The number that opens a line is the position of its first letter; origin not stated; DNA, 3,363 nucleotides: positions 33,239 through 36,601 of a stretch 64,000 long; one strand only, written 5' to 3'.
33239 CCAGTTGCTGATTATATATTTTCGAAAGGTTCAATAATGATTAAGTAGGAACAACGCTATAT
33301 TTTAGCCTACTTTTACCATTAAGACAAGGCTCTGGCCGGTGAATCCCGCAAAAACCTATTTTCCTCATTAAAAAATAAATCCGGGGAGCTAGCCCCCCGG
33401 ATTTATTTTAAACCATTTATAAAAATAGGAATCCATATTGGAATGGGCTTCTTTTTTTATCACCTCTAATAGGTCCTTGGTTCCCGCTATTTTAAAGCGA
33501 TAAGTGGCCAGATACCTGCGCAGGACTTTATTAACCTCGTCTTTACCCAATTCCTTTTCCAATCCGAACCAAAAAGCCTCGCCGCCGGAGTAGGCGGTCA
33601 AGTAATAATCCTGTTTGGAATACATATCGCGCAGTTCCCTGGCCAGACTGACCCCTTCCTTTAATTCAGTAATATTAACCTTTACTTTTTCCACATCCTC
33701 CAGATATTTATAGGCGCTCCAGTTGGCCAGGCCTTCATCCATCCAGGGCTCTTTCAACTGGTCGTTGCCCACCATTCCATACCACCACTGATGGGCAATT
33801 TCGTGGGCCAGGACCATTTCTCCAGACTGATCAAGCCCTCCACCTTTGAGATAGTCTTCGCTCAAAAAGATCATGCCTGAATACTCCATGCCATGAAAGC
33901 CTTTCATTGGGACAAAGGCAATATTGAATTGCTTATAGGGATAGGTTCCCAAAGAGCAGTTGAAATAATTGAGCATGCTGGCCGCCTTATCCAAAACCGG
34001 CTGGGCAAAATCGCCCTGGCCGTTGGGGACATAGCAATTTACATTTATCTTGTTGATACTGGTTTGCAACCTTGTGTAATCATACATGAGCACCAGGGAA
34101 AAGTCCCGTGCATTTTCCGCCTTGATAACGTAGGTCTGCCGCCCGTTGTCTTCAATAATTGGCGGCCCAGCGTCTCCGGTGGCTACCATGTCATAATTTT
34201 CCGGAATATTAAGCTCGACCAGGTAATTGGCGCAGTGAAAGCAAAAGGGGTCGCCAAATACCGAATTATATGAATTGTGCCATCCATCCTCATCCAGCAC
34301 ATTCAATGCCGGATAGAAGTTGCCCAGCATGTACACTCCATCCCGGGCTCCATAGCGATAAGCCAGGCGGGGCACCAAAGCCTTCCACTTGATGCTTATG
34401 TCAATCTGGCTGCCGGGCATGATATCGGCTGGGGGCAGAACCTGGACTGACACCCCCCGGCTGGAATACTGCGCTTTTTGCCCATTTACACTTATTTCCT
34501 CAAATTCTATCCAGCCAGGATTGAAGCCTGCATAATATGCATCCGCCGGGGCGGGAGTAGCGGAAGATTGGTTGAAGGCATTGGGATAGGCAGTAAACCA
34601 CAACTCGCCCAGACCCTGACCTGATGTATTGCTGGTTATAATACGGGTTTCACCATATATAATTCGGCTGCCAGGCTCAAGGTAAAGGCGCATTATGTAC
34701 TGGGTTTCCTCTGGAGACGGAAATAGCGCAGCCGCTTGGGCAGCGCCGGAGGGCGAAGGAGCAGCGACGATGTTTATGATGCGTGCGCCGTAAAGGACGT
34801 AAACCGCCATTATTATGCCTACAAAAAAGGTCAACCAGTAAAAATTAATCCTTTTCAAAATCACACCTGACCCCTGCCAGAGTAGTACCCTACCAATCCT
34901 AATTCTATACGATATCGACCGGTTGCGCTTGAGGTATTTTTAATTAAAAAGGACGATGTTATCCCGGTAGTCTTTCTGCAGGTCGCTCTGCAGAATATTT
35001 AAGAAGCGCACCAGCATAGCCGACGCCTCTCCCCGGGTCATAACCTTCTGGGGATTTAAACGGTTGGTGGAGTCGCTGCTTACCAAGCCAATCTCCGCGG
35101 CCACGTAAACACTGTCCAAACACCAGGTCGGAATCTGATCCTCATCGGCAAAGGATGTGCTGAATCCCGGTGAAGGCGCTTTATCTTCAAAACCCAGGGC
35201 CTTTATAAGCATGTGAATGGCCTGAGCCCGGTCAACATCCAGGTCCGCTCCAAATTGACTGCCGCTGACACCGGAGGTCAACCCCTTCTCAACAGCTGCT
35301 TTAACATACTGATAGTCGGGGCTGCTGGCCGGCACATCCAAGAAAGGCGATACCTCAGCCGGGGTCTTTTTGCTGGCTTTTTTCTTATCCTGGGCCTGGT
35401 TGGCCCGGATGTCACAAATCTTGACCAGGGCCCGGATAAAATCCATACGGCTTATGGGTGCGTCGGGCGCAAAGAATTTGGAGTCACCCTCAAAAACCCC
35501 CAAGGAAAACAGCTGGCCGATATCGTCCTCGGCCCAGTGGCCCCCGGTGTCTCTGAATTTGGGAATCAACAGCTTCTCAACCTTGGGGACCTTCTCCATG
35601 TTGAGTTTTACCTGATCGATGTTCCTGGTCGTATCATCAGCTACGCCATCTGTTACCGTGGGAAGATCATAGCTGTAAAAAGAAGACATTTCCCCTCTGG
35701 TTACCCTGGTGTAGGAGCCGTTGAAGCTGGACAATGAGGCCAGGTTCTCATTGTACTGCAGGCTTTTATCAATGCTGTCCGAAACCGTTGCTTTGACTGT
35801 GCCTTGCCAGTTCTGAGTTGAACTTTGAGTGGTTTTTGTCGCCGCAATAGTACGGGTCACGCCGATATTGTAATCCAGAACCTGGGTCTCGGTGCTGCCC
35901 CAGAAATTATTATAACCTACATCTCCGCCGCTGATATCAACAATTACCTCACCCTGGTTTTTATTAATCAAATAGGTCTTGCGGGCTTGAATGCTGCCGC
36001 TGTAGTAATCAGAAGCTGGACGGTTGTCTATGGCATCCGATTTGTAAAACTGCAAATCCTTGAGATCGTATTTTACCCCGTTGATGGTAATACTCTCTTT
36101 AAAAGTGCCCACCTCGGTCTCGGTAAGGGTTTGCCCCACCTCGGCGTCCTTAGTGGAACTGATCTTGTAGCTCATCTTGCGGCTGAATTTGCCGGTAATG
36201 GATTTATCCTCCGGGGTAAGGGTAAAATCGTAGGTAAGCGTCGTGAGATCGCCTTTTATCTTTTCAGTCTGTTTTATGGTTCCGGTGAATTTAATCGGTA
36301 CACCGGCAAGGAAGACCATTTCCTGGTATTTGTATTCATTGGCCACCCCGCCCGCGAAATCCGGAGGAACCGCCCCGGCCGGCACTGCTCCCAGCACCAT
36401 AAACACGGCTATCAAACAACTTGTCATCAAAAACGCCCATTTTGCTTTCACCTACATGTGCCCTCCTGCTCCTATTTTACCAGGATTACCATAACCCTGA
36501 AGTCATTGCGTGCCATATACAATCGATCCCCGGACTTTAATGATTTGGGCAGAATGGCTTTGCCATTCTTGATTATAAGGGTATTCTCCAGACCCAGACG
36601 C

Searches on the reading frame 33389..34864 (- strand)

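Call 76: search_protein_families(library=pfam, proteins=[window:33389-34864:-], max_evalue=0.00001)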
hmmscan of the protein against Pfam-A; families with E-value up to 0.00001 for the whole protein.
window:33389-34864:- (491 aa): 1 family
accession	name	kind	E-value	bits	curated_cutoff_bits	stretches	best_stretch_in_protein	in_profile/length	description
PF01433.26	Peptidase_M1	-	4.1e-19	69.5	27.7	1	291-484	3-218/218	Peptidase family M1 domain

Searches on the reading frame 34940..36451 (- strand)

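Call 76: search_protein_families(library=pfam, proteins=[window:34940-36451:-], max_evalue=0.00001)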
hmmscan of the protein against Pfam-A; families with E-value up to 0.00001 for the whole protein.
window:34940-36451:- (503 aa): 1 family
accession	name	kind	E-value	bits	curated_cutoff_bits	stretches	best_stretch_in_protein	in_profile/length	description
PF00395.25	SLH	-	3.2e-25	88.3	20.8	2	298-339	1-44/44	S-layer homology domain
